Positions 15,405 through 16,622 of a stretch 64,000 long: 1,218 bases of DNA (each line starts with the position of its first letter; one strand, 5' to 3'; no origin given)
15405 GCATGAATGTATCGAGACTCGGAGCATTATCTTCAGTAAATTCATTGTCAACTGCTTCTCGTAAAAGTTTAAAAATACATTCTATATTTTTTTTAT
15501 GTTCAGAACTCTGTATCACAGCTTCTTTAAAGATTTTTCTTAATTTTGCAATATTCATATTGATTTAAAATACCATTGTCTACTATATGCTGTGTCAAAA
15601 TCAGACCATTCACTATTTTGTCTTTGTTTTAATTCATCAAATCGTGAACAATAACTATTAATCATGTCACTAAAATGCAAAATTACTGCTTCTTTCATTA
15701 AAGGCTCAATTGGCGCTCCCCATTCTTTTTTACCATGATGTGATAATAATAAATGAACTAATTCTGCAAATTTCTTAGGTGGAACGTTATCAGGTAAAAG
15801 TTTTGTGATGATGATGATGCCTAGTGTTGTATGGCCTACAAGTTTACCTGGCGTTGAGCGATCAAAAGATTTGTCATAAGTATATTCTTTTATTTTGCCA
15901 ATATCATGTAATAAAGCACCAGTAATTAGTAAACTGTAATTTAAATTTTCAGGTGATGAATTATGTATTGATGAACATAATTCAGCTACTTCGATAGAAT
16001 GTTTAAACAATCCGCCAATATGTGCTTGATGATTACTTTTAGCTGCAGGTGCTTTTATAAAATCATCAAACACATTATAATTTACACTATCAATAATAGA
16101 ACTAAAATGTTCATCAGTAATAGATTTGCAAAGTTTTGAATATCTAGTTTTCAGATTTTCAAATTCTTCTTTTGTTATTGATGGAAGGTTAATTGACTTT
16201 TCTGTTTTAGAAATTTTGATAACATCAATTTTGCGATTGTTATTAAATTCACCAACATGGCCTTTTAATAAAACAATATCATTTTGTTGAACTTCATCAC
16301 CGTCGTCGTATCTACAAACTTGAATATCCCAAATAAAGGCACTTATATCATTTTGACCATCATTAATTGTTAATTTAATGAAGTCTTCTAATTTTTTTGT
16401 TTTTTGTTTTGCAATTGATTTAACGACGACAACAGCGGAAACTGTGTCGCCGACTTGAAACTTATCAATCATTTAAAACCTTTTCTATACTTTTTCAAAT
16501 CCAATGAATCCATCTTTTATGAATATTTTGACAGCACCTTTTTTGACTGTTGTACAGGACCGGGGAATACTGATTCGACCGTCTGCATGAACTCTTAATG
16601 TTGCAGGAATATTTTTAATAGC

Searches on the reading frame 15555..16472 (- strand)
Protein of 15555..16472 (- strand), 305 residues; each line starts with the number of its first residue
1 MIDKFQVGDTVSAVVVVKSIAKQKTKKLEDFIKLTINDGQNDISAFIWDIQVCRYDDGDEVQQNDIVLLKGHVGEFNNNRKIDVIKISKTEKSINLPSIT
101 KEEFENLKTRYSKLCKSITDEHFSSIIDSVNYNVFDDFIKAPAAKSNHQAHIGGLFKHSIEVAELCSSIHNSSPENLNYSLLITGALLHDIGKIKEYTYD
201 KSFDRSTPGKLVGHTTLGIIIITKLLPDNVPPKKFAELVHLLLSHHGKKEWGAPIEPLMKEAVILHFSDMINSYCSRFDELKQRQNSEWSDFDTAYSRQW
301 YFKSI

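Call 37: search_protein_families(library=pfam, alignment_id=A1, max_evalue=0.001)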
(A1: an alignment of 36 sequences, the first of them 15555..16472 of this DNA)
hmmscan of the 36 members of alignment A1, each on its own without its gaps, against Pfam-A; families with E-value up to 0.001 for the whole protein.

A. member 1, window:15555-16472:- (305 aa): 3 families
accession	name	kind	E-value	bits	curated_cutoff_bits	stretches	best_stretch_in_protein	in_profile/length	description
PF01966.28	HD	-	5e-13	49.8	22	1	156-269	2-111/116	HD domain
PF01336.31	tRNA_anti-codon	-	0.00021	21.6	27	1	20-100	10-73/75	OB-fold nucleic acid binding domain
PF18019.7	Cas3_HD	-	0.00048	20.6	23.1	0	158-249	32-132/207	Cas3, HD domain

B. families by the number of members that match (of 36 scanned): 18 families
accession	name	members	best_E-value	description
PF22769.1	DCD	2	1.3e-32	dCTP deaminase-like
PF00300.27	His_Phos_1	1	3.5e-29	Histidine phosphatase superfamily (branch 1)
PF00692.24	dUTPase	1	2.8e-24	dUTPase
PF01068.26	DNA_ligase_A_M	1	3.5e-16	ATP dependent DNA ligase domain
PF04545.22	Sigma70_r4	1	3.6e-16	Sigma-70, region 4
PF01966.28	HD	1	5e-13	HD domain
PF11753.13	DUF3310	1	5.7e-13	Protein of unknwon function (DUF3310)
PF08291.16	Peptidase_M15_3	1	9.6e-13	Peptidase M15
PF02075.23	RuvC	1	2.2e-12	Crossover junction endodeoxyribonuclease RuvC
PF00149.33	Metallophos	1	3.3e-12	Calcineurin-like phosphoesterase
PF22945.2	LEM-3_GIY-YIG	1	1.3e-11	LEM-3-like GIY-YIG domain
PF08281.18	Sigma70_r4_2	1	3.5e-11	Sigma-70, region 4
PF01464.25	SLT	1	5.7e-11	Transglycosylase SLT domain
PF07460.16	NUMOD3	1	2.2e-10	NUMOD3 motif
PF01336.31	tRNA_anti-codon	1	0.00021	OB-fold nucleic acid binding domain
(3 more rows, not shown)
